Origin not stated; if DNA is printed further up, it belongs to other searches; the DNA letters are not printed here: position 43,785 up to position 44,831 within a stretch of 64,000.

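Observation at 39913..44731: Array of about 10 copies of a 30-bp palindromic promoter/operator upstream of each small early gene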

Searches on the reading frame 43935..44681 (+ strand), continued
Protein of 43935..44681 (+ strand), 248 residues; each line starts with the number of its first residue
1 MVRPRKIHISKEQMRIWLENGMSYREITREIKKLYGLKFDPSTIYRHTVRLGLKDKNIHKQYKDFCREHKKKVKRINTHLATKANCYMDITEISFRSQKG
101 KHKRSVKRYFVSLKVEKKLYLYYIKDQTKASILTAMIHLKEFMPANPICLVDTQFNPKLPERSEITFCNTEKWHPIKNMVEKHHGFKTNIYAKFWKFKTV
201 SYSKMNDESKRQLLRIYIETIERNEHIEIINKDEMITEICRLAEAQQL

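Call 107: search_protein_families(library=pfam, proteins=[P0036, P0042, P0043, P0044, P0045, P0054, P0062, P0038, P0039, P0041], max_evalue=0.01)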
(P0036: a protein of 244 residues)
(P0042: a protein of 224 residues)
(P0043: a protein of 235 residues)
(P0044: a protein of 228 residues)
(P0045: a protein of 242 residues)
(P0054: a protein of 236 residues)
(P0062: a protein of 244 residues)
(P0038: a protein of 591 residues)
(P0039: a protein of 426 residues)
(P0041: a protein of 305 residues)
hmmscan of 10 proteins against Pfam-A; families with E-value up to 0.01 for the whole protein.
P0036 (244 aa): 0 families

P0042 (224 aa): 5 families
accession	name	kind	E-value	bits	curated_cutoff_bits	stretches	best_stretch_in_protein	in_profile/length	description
PF13936.12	HTH_38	-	5.1e-06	26.6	27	1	6-32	13-39/44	Helix-turn-helix domain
PF13384.12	HTH_23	-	0.0021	18.2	24.6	1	8-35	13-39/50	Homeodomain-like domain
PF02796.21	HTH_7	-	0.0024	18.4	23.8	1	9-30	17-38/45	Helix-turn-helix domain of resolvase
PF13411.12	MerR_1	-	0.0043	17.6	21.6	1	14-37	1-24/69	MerR HTH family regulatory protein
PF13730.12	HTH_36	-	0.0045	17.2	25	0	12-35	21-47/55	Helix-turn-helix domain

P0043 (235 aa): 16 families
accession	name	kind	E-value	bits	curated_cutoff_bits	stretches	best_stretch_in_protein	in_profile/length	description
PF18024.7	HTH_50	-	6.8e-08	32.5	27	1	9-40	18-49/50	Helix-turn-helix domain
PF13936.12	HTH_38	-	3.7e-07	30.2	27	1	5-36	11-42/44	Helix-turn-helix domain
PF13384.12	HTH_23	-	5.7e-05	23.2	24.6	1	10-38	13-41/50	Homeodomain-like domain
PF01381.28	HTH_3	-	6.3e-05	23.4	23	1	12-37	7-32/55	Helix-turn-helix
PF13551.12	HTH_29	-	0.0001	22.8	28.1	1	10-51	7-48/64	Winged helix-turn helix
PF02796.21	HTH_7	-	0.00031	21.3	23.8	1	5-35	12-42/45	Helix-turn-helix domain of resolvase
PF14493.12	HTH_40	-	0.00032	21.4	27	1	8-38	6-36/89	Helix-turn-helix domain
PF08279.18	HTH_11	-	0.00037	20.8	25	1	9-36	8-37/55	HTH domain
PF13412.12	HTH_24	-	0.00099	19.1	21.9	1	12-37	15-40/48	Winged helix-turn-helix DNA-binding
PF12844.13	HTH_19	-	0.0013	19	30.2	0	12-37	10-35/64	Helix-turn-helix domain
PF15978.11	TnsD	-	0.0015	18.1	32.4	1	3-42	187-227/355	Tn7-like transposition protein D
PF00196.25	GerE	-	0.0017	18.4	23.5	1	9-36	12-39/57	Bacterial regulatory proteins, luxR family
PF08281.18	Sigma70_r4_2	-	0.0018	18.3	25.7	0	13-36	25-48/54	Sigma-70, region 4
PF13542.12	HTH_Tnp_ISL3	-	0.005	16.7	27.4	1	10-38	24-50/51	Helix-turn-helix domain of transposase family ISL3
PF13560.12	HTH_31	-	0.0076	17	27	0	13-35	13-35/64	Helix-turn-helix domain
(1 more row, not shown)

P0044 (228 aa): 0 families

P0045 (242 aa): 13 families
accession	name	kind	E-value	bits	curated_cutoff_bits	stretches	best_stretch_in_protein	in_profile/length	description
PF12728.13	HTH_17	-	2.3e-05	25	27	1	22-48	1-27/51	Helix-turn-helix domain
PF12964.13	DUF3853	-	6.4e-05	23.5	22.1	1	10-50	34-73/97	Protein of unknown function (DUF3853)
PF13384.12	HTH_23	-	0.0001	22.5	24.6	1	22-48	17-46/50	Homeodomain-like domain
PF20432.4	Xre-like-HTH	-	0.00066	20.4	25.8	1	16-44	16-43/63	Antitoxin Xre-like helix-turn-helix domain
PF01381.28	HTH_3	-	0.0012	19.2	23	1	22-45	9-32/55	Helix-turn-helix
PF13744.12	HTH_37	-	0.0014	18.8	27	1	16-45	25-54/80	Helix-turn-helix domain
PF12802.13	MarR_2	-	0.0016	19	27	1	25-44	23-42/61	MarR family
PF04545.22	Sigma70_r4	-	0.0022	17.9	24.1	1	24-44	22-42/50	Sigma-70, region 4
PF13518.12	HTH_28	-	0.0024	18.4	25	1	16-44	7-34/52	Helix-turn-helix domain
PF13412.12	HTH_24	-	0.0027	17.7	21.9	1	25-44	20-39/48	Winged helix-turn-helix DNA-binding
PF01022.26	HTH_5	-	0.0035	17.6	22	1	16-41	9-34/47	Bacterial regulatory protein, arsR family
PF13545.12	HTH_Crp_2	-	0.0049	17.2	27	0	24-44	24-44/70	Crp-like helix-turn-helix domain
PF13936.12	HTH_38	-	0.0066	16.6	27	0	9-44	7-42/44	Helix-turn-helix domain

P0054 (236 aa): 10 families
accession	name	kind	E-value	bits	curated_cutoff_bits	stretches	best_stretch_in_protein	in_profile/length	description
PF01381.28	HTH_3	-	3.3e-05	24.3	23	1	8-32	5-29/55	Helix-turn-helix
PF13384.12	HTH_23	-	0.00011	22.4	24.6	1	8-36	13-41/50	Homeodomain-like domain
PF13412.12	HTH_24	-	0.00015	21.7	21.9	1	11-32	16-37/48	Winged helix-turn-helix DNA-binding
PF12802.13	MarR_2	-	0.00018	22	27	1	13-35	21-43/61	MarR family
PF13518.12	HTH_28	-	0.0004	20.8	25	1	8-37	8-37/52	Helix-turn-helix domain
PF04545.22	Sigma70_r4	-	0.00041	20.3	24.1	1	11-35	19-43/50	Sigma-70, region 4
PF17762.8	HTH_ParB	-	0.0018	18.8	22.6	1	6-49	13-57/102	ParB HTH domain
PF24034.1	DUF7343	-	0.006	16.8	27.6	0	12-36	18-42/62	Domain of unknown function (DUF7343)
PF18488.6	WYL_3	-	0.007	17.1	25.3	0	3-27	6-30/63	WYL domain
PF08279.18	HTH_11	-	0.0078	16.5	25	0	3-28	4-31/55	HTH domain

P0062 (244 aa): 3 families
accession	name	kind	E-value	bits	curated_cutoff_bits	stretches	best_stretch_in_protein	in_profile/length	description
PF13384.12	HTH_23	-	7.3e-05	22.9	24.6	1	16-44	13-41/50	Homeodomain-like domain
PF08281.18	Sigma70_r4_2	-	0.00013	22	25.7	1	19-42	25-48/54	Sigma-70, region 4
PF13518.12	HTH_28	-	0.00026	21.4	25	1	16-51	8-46/52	Helix-turn-helix domain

P0038 (591 aa): 19 families
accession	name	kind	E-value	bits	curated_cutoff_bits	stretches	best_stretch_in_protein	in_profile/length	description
PF24625.1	DUF7626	-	6.8e-18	64.6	27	0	17-43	5-31/55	Domain of unknown function (DUF7626)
PF13936.12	HTH_38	-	6.5e-16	58.2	27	0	497-517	11-31/44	Helix-turn-helix domain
PF20075.5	DUF6471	-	1e-13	51.4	26.8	0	201-230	13-42/65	Domain of unknown function (DUF6471)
PF07508.19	Recombinase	-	2.6e-12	47.3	21.1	0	138-166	6-34/102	Recombinase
PF18458.6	XPB_DRD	-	3.7e-12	46.4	26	0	495-523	25-53/57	Xeroderma pigmentosum group B helicase damage recognition domain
PF01498.24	HTH_Tnp_Tc3_2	-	1.7e-10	41.4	31.5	0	507-531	14-38/72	Transposase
PF08281.18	Sigma70_r4_2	-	9.2e-10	38.5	25.7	0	559-575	17-34/54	Sigma-70, region 4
PF10654.15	DUF2481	-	5.4e-09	36.6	27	0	6-48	57-101/126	Protein of unknown function (DUF2481)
PF04255.20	DUF433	-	8.4e-09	35.6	23.6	0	556-577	20-41/56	Protein of unknown function (DUF433)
PF22943.2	HTH_68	-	1e-06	28.7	27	0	197-215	9-27/45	Putative helix-turn-helix domain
PF13384.12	HTH_23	-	1.4e-06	28.3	24.6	0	21-37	10-26/50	Homeodomain-like domain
PF19610.4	DUF6115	-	1.5e-06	29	27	0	535-575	78-118/134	Family of unknown function (DUF6115)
PF16902.11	FokI_D3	-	2.4e-06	27.7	29.2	0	206-228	29-51/69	FokI, D3 domain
PF02796.21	HTH_7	-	9.5e-06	26.1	23.8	0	127-159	2-31/45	Helix-turn-helix domain of resolvase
PF03793.24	PASTA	-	1.2e-05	25.6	23.2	0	506-526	8-28/64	PASTA domain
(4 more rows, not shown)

P0039 (426 aa): 30 families (the best 25 are shown)
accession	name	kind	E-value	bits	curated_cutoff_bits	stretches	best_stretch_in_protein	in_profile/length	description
PF24625.1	DUF7626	-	1.8e-28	98.5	27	6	297-325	5-34/55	Domain of unknown function (DUF7626)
PF04255.20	DUF433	-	5.2e-16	58.7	23.6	0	173-198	16-41/56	Protein of unknown function (DUF433)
PF02787.25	CPSase_L_D3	-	1e-14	54.7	26.6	0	111-138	54-78/80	Carbamoyl-phosphate synthetase large chain, oligomerisation domain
PF20075.5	DUF6471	-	6.3e-14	52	26.8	1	68-101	11-44/65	Domain of unknown function (DUF6471)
PF01498.24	HTH_Tnp_Tc3_2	-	4.9e-12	46.4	31.5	0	310-337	15-42/72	Transposase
PF13384.12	HTH_23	-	2.7e-10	40.2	24.6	0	123-166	10-47/50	Homeodomain-like domain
PF08461.16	HTH_12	-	1.5e-09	38.1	21.4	0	71-105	10-44/66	Ribonuclease R winged-helix domain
PF13565.12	HTH_32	-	3.6e-09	37.5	33.7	0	301-334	37-73/73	Homeodomain-like domain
PF04552.19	Sigma54_DBD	-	1.8e-08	34.8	22.8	0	55-98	100-145/160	Sigma-54, DNA binding domain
PF07592.17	DDE_Tnp_ISAZ013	-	9.9e-08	31.8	26.9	0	306-347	20-62/308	Rhodopirellula transposase DDE domain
PF13936.12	HTH_38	-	1.3e-07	31.7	27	0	124-139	14-29/44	Helix-turn-helix domain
PF10654.15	DUF2481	-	2.4e-07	31.3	27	0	174-218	66-109/126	Protein of unknown function (DUF2481)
PF18255.9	SAM_DprA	-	9.1e-07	29.3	26.2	0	122-138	5-21/62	DNA processing protein A sterile alpha motif domain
PF16365.12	EutK_C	-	3.6e-06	27.3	27.5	0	186-210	12-39/52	Ethanolamine utilization protein EutK C-terminus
PF01316.27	Arg_repressor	-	4.1e-06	26.9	27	0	185-219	16-50/70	Arginine repressor, DNA binding domain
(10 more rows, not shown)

P0041 (305 aa): 22 families
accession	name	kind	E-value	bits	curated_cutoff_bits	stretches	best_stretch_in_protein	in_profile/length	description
PF18458.6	XPB_DRD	-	1e-12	48.2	26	0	196-223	26-53/57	Xeroderma pigmentosum group B helicase damage recognition domain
PF02796.21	HTH_7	-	3.6e-11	43.5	23.8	0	73-91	12-30/45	Helix-turn-helix domain of resolvase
PF01498.24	HTH_Tnp_Tc3_2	-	5.5e-11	43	31.5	0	144-186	14-58/72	Transposase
PF13936.12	HTH_38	-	8.1e-11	41.9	27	0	73-91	11-29/44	Helix-turn-helix domain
PF13565.12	HTH_32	-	1.8e-10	41.6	33.7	0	74-107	36-72/73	Homeodomain-like domain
PF20075.5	DUF6471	-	1.5e-09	38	26.8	0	138-168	12-42/65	Domain of unknown function (DUF6471)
PF08281.18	Sigma70_r4_2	-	2.5e-09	37.1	25.7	0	74-90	17-34/54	Sigma-70, region 4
PF04255.20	DUF433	-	2.7e-09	37.2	23.6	0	260-279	22-41/56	Protein of unknown function (DUF433)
PF24625.1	DUF7626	-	2.9e-09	37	27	0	255-284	2-31/55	Domain of unknown function (DUF7626)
PF07508.19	Recombinase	-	1.5e-07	32.1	21.1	0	7-36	8-37/102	Recombinase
PF18255.9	SAM_DprA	-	2e-07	31.3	26.2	0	258-278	2-25/62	DNA processing protein A sterile alpha motif domain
PF13384.12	HTH_23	-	2.3e-07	30.9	24.6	0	75-91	10-26/50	Homeodomain-like domain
PF11242.13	DUF2774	-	1.1e-06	29.2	29.2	0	74-100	5-31/63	Protein of unknown function (DUF2774)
PF00453.23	Ribosomal_L20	-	1.4e-05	25.6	30.8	0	244-290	52-92/107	Ribosomal protein L20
PF22943.2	HTH_68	-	3.7e-05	23.7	27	0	74-89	9-24/45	Putative helix-turn-helix domain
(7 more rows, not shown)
